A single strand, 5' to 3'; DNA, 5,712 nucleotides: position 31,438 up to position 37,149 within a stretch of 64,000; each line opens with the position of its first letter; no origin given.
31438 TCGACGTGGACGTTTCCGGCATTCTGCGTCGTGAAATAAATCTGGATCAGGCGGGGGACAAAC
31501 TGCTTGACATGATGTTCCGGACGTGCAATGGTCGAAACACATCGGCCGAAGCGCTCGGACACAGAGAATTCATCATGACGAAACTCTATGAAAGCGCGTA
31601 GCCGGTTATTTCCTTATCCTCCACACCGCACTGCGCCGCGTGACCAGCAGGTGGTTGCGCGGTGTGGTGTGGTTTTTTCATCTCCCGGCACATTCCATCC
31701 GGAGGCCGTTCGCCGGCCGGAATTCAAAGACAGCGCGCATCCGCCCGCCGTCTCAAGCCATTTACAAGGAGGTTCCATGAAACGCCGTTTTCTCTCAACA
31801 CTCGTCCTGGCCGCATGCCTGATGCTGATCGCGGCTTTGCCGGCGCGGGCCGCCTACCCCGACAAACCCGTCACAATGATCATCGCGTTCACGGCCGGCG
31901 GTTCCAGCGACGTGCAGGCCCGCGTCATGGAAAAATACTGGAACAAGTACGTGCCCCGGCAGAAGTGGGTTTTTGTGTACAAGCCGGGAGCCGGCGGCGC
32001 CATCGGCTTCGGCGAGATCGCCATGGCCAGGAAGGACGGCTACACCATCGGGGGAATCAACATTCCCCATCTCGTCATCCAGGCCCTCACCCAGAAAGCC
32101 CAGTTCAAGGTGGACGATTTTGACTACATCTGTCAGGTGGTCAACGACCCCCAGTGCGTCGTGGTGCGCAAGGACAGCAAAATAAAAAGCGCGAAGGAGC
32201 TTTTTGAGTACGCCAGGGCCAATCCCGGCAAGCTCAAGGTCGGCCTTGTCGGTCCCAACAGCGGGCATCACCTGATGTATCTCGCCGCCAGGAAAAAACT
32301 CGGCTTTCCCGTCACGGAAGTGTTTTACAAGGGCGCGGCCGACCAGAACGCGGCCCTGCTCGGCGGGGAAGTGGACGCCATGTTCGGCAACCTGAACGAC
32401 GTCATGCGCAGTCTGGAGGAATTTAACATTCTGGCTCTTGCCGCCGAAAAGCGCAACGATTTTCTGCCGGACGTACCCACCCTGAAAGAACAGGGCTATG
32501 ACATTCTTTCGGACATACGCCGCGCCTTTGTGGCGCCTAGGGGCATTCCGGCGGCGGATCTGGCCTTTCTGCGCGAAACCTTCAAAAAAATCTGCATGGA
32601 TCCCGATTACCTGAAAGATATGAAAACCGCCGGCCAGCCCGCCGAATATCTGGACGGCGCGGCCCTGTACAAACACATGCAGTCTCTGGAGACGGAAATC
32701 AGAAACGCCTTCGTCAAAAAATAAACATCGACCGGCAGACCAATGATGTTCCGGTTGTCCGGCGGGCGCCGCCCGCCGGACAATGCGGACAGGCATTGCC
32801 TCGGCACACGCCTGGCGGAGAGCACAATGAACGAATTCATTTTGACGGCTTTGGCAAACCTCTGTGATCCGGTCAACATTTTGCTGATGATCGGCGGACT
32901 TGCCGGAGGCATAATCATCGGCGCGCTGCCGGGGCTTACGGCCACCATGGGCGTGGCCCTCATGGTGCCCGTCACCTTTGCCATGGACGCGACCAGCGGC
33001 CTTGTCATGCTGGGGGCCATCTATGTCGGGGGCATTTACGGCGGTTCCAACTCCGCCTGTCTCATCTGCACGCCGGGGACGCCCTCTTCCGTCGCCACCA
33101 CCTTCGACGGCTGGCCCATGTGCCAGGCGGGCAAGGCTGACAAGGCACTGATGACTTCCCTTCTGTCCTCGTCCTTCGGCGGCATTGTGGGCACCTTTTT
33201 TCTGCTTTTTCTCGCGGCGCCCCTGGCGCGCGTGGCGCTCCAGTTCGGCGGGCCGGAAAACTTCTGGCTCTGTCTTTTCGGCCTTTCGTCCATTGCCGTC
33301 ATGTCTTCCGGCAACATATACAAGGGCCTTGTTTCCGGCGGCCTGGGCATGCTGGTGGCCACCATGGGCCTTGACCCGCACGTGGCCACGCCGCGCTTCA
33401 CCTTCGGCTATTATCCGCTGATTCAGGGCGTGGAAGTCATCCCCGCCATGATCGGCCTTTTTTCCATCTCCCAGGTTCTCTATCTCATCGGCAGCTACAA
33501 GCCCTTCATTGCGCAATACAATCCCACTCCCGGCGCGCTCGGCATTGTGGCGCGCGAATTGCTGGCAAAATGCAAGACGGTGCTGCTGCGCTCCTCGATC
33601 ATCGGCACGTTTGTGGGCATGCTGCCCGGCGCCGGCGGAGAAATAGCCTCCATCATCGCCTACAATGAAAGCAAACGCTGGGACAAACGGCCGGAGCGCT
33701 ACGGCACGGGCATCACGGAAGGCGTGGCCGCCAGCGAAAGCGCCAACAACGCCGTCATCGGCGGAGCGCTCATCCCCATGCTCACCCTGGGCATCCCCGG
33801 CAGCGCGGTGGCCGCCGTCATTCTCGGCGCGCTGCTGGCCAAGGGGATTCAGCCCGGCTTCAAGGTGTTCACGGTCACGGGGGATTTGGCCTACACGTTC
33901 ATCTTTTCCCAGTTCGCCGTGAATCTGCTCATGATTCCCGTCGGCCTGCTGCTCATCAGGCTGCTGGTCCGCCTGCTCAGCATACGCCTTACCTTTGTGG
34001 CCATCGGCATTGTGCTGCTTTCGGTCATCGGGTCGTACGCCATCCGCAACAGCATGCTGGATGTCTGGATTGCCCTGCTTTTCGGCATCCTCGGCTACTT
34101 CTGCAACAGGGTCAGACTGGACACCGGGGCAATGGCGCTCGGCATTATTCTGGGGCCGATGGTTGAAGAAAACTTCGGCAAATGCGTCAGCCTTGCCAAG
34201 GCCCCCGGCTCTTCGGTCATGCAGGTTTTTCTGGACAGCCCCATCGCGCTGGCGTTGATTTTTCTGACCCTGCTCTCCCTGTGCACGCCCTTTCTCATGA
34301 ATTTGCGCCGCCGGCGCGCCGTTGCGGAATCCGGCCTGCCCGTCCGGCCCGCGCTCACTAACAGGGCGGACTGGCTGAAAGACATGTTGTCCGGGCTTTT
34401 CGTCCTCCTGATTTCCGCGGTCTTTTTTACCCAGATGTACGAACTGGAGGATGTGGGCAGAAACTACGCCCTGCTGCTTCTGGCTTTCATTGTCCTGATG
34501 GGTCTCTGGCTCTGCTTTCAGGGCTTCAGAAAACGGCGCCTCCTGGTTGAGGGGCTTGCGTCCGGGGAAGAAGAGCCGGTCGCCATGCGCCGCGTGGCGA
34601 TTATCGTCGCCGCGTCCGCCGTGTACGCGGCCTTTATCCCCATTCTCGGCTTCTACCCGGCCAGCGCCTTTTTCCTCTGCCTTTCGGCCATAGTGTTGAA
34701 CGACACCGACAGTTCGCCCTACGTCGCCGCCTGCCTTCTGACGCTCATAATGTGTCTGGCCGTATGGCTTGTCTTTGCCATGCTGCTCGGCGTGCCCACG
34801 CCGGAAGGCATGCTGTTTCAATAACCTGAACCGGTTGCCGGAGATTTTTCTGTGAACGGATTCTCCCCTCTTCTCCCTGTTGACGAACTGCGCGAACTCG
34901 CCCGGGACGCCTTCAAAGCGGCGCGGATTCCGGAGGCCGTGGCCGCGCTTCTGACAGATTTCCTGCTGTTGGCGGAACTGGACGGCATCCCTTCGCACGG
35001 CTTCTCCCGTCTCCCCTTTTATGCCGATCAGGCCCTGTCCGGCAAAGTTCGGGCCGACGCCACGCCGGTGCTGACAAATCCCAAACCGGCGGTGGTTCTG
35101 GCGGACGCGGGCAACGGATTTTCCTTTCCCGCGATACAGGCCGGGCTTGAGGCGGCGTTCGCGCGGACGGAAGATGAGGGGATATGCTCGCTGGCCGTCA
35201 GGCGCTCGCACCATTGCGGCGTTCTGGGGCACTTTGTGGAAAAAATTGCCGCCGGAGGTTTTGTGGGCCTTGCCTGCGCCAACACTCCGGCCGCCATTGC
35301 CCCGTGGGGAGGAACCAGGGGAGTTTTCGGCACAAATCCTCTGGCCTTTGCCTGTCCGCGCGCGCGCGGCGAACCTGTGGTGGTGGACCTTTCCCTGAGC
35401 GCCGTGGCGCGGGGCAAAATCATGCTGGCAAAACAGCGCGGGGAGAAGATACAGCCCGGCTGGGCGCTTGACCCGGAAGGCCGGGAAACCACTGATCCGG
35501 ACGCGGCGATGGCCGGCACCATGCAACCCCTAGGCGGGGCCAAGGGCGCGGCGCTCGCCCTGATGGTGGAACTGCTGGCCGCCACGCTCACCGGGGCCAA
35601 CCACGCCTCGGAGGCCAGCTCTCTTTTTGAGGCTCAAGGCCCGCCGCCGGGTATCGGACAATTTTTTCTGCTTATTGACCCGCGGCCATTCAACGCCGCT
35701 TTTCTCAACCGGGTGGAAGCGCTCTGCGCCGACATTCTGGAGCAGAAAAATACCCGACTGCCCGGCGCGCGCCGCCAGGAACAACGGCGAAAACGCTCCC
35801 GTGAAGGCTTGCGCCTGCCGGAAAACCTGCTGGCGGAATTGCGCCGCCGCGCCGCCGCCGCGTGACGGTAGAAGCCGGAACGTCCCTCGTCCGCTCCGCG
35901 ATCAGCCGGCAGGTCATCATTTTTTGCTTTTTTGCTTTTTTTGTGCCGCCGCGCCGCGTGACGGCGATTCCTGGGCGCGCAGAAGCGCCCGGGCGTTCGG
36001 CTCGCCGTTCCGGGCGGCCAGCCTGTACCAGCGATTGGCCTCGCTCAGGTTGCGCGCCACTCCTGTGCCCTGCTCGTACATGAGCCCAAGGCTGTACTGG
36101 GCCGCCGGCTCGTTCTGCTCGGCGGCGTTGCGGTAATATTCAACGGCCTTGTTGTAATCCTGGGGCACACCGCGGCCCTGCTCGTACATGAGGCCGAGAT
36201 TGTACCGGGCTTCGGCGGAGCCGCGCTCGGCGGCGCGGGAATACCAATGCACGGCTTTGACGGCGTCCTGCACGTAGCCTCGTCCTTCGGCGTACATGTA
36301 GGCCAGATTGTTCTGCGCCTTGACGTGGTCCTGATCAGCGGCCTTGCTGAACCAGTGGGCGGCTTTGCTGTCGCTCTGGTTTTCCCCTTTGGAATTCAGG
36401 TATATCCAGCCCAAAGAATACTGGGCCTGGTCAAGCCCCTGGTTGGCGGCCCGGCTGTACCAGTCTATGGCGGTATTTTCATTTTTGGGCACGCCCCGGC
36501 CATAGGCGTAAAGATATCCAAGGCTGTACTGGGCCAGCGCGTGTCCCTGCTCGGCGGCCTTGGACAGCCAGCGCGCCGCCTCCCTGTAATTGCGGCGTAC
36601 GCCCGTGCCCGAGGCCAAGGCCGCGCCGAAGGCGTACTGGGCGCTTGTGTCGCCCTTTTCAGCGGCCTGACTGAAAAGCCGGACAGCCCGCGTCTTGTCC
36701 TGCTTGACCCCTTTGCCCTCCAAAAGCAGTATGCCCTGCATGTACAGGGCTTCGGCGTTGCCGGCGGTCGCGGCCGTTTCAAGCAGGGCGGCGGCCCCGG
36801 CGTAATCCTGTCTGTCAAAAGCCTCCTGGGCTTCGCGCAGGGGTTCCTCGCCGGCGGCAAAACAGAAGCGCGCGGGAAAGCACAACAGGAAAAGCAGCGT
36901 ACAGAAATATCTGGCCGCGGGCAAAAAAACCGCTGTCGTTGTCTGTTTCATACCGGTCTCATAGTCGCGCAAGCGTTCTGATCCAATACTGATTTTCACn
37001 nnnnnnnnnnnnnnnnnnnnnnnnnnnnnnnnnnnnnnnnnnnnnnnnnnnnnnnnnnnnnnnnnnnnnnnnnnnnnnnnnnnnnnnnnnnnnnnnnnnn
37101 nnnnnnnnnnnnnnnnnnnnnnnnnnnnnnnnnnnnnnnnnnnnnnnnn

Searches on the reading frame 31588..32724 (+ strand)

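Call 88: search_protein_families(library=pfam, proteins=[window:31588-32724:+], max_evalue=0.00001)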
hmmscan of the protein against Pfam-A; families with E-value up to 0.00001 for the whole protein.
window:31588-32724:+ (378 aa): 1 family
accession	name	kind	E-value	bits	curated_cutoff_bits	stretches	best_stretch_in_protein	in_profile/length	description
PF03401.19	TctC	-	1.5e-37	130.1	27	1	126-354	16-248/274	Tripartite tricarboxylate transporter family receptor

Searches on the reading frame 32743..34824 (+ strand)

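Call 88: search_protein_families(library=pfam, proteins=[window:32743-34824:+], max_evalue=0.00001)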
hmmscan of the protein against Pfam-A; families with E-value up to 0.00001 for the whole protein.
window:32743-34824:+ (693 aa): 2 families
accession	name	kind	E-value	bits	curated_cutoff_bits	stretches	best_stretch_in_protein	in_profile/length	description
PF01970.21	TctA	-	1.1e-137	459.6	28.9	1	46-463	1-420/423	Tripartite tricarboxylate transporter TctA family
PF07331.16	TctB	-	1.1e-12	48.7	29.1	1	549-687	2-137/137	Tripartite tricarboxylate transporter TctB family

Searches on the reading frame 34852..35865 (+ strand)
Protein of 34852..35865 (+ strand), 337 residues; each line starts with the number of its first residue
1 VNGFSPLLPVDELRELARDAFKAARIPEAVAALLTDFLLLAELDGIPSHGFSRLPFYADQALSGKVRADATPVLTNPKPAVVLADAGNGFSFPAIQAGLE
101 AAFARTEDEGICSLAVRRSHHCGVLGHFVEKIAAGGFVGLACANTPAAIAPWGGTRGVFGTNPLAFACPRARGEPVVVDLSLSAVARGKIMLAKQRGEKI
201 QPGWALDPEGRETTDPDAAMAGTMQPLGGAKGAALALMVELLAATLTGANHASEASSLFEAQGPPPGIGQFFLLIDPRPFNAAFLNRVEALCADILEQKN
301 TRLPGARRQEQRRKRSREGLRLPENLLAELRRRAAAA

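Call 88: search_protein_families(library=pfam, proteins=[window:34852-35865:+], max_evalue=0.00001)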
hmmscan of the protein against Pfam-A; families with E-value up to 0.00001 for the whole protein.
window:34852-35865:+ (337 aa): 1 family
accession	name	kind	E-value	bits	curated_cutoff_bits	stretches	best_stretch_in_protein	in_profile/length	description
PF02615.19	Ldh_2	-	4e-102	342.2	38.8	1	9-330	2-332/333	Malate/L-lactate dehydrogenase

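Call 103: find_homologous_proteins(query=window:34852-35865:+, max_evalue=1e-40)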
Query window:34852-35865:+ (337 aa): 3338 proteins with E <= 1e-40 among 8000 candidates; the best 120 are listed.
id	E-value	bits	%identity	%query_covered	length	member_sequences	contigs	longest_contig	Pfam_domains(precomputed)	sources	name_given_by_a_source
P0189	3.4e-216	735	100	100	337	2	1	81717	PF02615.20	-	-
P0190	9.3e-186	635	87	99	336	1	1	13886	PF02615.20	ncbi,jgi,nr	ncbi:MAG: Ldh family oxidoreductase [Desulfovibrio sp.]|jgi:(2R)-3-sulfolactate dehydrogenase (NADP+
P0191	1.4e-180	618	85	98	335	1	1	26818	PF02615.20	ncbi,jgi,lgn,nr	ncbi:MAG: Ldh family oxidoreductase [Desulfovibrio sp.]|jgi:(2R)-3-sulfolactate dehydrogenase (NADP+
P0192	2.2e-178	610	85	99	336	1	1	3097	PF02615.20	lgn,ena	-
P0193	2.6e-175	600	83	99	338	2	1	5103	PF02615.20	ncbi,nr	ncbi:MAG: Ldh family oxidoreductase [Desulfovibrio sp.]|nr:Ldh family oxidoreductase [Desulfovibrio 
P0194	4.9e-155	534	74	98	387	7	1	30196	PF02615.20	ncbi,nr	ncbi:MAG: Ldh family oxidoreductase [Desulfovibrio sp.]|nr:Ldh family oxidoreductase [Desulfovibrio 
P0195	7.2e-146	504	71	98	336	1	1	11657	PF02615.20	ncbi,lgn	-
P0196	2.2e-141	489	66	99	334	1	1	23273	PF02615.20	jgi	jgi:(2R)-3-sulfolactate dehydrogenase (NADP+)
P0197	8.3e-138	477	67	98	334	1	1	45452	PF02615.20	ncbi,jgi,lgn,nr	ncbi:MAG: Ldh family oxidoreductase [Desulfovibrio sp.]|jgi:(2R)-3-sulfolactate dehydrogenase (NADP+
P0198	1.0e-134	467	65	98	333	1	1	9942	PF02615.20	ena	-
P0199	2.0e-133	463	66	98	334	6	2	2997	PF02615.20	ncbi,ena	-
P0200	7.3e-131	454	66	98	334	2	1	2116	PF02615.20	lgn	-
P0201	4.3e-129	448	62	98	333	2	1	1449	PF02615.20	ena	-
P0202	1.0e-126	441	62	96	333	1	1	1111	PF02615.20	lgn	-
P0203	8.2e-126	438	61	98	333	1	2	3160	PF02615.20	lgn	-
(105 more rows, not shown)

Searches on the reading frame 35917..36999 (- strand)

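Call 88: search_protein_families(library=pfam, proteins=[window:35917-36999:-], max_evalue=0.00001)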
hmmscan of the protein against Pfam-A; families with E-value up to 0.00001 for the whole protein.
window:35917-36999:- (360 aa): 2 families
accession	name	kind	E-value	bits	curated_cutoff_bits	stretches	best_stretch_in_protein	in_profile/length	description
PF08238.18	Sel1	-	2.1e-70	231.1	30.7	7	262-296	1-35/36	Sel1 repeat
PF23310.1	TPR_27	-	4.4e-16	59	27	0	59-110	38-89/110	Plant tetratrico peptide repeats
